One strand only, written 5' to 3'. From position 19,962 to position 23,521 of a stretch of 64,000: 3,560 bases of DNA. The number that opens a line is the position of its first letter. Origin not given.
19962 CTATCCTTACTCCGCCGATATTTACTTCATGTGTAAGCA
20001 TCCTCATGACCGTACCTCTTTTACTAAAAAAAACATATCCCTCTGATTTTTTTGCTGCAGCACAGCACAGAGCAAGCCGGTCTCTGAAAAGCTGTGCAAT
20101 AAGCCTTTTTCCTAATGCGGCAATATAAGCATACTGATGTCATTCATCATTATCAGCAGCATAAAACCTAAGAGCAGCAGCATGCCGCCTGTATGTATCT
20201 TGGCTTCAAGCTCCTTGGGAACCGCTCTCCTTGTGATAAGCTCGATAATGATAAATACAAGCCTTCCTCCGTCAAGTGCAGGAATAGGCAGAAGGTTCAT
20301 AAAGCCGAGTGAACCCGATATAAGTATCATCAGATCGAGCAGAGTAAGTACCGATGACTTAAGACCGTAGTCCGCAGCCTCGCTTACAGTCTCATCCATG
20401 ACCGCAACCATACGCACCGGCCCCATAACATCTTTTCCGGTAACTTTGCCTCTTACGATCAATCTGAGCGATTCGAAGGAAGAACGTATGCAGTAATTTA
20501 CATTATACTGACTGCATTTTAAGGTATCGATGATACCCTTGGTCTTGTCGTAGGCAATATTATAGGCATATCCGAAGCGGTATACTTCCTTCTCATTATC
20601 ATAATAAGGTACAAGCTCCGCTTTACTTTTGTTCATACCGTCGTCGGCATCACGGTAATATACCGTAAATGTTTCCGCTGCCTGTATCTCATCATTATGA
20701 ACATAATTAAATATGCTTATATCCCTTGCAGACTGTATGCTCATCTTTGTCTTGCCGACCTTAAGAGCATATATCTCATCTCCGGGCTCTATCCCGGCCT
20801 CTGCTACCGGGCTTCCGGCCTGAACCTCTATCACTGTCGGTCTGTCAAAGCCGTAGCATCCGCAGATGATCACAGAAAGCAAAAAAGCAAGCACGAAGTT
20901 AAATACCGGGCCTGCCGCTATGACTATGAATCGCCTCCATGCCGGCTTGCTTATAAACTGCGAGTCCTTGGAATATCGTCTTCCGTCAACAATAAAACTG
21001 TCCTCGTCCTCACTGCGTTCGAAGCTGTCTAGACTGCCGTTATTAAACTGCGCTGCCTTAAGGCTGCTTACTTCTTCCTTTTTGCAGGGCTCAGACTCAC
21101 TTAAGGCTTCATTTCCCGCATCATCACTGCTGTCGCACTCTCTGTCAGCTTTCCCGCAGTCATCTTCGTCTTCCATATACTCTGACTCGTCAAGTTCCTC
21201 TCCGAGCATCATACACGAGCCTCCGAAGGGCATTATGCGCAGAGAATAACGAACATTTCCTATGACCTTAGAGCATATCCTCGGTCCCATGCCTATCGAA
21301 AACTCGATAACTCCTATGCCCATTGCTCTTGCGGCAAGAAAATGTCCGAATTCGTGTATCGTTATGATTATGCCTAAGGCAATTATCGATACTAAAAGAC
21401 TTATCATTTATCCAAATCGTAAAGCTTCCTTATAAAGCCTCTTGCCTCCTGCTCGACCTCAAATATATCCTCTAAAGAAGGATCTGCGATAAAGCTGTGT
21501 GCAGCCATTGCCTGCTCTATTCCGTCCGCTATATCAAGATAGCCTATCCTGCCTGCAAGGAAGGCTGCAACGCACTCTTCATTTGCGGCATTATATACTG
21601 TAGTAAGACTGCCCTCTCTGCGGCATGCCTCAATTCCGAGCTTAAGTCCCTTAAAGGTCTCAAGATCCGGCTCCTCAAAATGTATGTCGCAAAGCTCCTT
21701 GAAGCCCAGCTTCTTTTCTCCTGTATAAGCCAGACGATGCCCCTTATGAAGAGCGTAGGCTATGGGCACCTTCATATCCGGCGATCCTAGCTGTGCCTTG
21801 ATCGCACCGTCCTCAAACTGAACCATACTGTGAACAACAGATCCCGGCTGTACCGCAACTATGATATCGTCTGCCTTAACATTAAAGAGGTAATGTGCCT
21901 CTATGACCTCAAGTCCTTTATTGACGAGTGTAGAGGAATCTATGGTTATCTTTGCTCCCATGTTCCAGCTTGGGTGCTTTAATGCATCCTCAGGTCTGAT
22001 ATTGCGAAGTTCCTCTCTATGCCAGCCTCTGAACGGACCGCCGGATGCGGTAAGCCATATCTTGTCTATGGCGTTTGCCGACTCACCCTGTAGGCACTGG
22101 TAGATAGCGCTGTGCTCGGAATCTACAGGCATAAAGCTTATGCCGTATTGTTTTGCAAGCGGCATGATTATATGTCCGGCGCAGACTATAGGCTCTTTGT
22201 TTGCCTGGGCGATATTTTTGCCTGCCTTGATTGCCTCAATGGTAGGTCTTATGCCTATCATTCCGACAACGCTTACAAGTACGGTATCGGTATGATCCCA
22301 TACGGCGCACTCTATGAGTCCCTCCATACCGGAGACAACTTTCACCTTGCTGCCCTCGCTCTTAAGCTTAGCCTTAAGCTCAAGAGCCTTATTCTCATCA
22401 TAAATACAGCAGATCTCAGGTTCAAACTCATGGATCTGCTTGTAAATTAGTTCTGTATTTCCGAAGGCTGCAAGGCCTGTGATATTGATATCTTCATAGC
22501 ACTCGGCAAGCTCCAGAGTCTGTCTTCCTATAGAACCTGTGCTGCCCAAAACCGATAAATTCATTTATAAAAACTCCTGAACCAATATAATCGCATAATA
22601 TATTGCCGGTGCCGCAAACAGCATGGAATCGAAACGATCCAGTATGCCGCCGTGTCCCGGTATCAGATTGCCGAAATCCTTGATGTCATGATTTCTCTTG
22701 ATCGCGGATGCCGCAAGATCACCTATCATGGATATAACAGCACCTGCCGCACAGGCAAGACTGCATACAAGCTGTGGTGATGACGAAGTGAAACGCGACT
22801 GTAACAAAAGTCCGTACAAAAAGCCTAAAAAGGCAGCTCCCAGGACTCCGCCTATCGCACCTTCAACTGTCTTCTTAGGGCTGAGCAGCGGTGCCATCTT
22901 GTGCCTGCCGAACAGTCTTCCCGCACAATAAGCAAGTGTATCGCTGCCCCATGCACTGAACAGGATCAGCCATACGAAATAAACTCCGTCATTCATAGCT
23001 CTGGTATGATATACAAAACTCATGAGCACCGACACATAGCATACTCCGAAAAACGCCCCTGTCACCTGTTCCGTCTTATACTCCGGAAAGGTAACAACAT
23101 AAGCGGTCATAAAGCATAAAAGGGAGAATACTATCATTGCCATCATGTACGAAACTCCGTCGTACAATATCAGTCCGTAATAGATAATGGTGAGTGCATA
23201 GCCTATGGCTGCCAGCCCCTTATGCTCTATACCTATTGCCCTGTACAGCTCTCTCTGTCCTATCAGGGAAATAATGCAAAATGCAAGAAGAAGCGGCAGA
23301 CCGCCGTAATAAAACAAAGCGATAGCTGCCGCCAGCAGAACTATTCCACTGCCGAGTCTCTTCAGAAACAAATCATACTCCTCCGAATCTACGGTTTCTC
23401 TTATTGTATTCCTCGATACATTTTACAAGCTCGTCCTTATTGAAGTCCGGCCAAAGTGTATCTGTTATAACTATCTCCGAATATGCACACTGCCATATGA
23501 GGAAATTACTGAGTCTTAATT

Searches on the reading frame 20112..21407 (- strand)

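Call 19: search_protein_families(library=pfam, proteins=[window:20112-21407:-], max_evalue=0.00001)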
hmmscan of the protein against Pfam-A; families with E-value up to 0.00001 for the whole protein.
window:20112-21407:- (431 aa): 1 family
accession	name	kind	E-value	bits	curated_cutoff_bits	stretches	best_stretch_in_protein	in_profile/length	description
PF02163.28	Peptidase_M50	-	1.1e-52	179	27.2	1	8-413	3-219/221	Peptidase family M50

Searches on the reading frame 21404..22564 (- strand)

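Call 19: search_protein_families(library=pfam, proteins=[window:21404-22564:-], max_evalue=0.00001)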
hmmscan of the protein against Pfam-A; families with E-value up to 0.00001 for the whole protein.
window:21404-22564:- (386 aa): 3 families
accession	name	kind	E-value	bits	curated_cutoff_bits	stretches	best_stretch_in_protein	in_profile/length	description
PF08436.17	DXP_redisom_C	-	2.7e-40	136.8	26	1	145-227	2-84/84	1-deoxy-D-xylulose 5-phosphate reductoisomerase C-terminal domain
PF02670.22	DXP_reductoisom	-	4.3e-38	131.4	21.7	1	3-130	1-129/129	1-deoxy-D-xylulose 5-phosphate reductoisomerase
PF13288.12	DXPR_C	-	5.5e-35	120.5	27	1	259-375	1-113/115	DXP reductoisomerase C-terminal domain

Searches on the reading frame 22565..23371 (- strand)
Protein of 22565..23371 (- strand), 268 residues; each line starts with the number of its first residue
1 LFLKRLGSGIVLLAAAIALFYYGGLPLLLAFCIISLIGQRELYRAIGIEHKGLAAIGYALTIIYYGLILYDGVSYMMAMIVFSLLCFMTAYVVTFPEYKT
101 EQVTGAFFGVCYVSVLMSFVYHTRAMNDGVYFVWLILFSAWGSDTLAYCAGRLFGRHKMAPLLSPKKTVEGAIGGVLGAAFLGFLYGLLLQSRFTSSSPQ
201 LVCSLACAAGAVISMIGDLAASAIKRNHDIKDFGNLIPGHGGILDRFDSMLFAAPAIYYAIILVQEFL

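Call 19: search_protein_families(library=pfam, proteins=[window:22565-23371:-], max_evalue=0.00001)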
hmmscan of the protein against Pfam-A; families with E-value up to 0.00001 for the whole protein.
window:22565-23371:- (268 aa): 1 family
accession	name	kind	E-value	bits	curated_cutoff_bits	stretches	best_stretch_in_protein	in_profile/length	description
PF01148.25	CTP_transf_1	-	2.9e-56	191.7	24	1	4-261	2-261/264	Cytidylyltransferase family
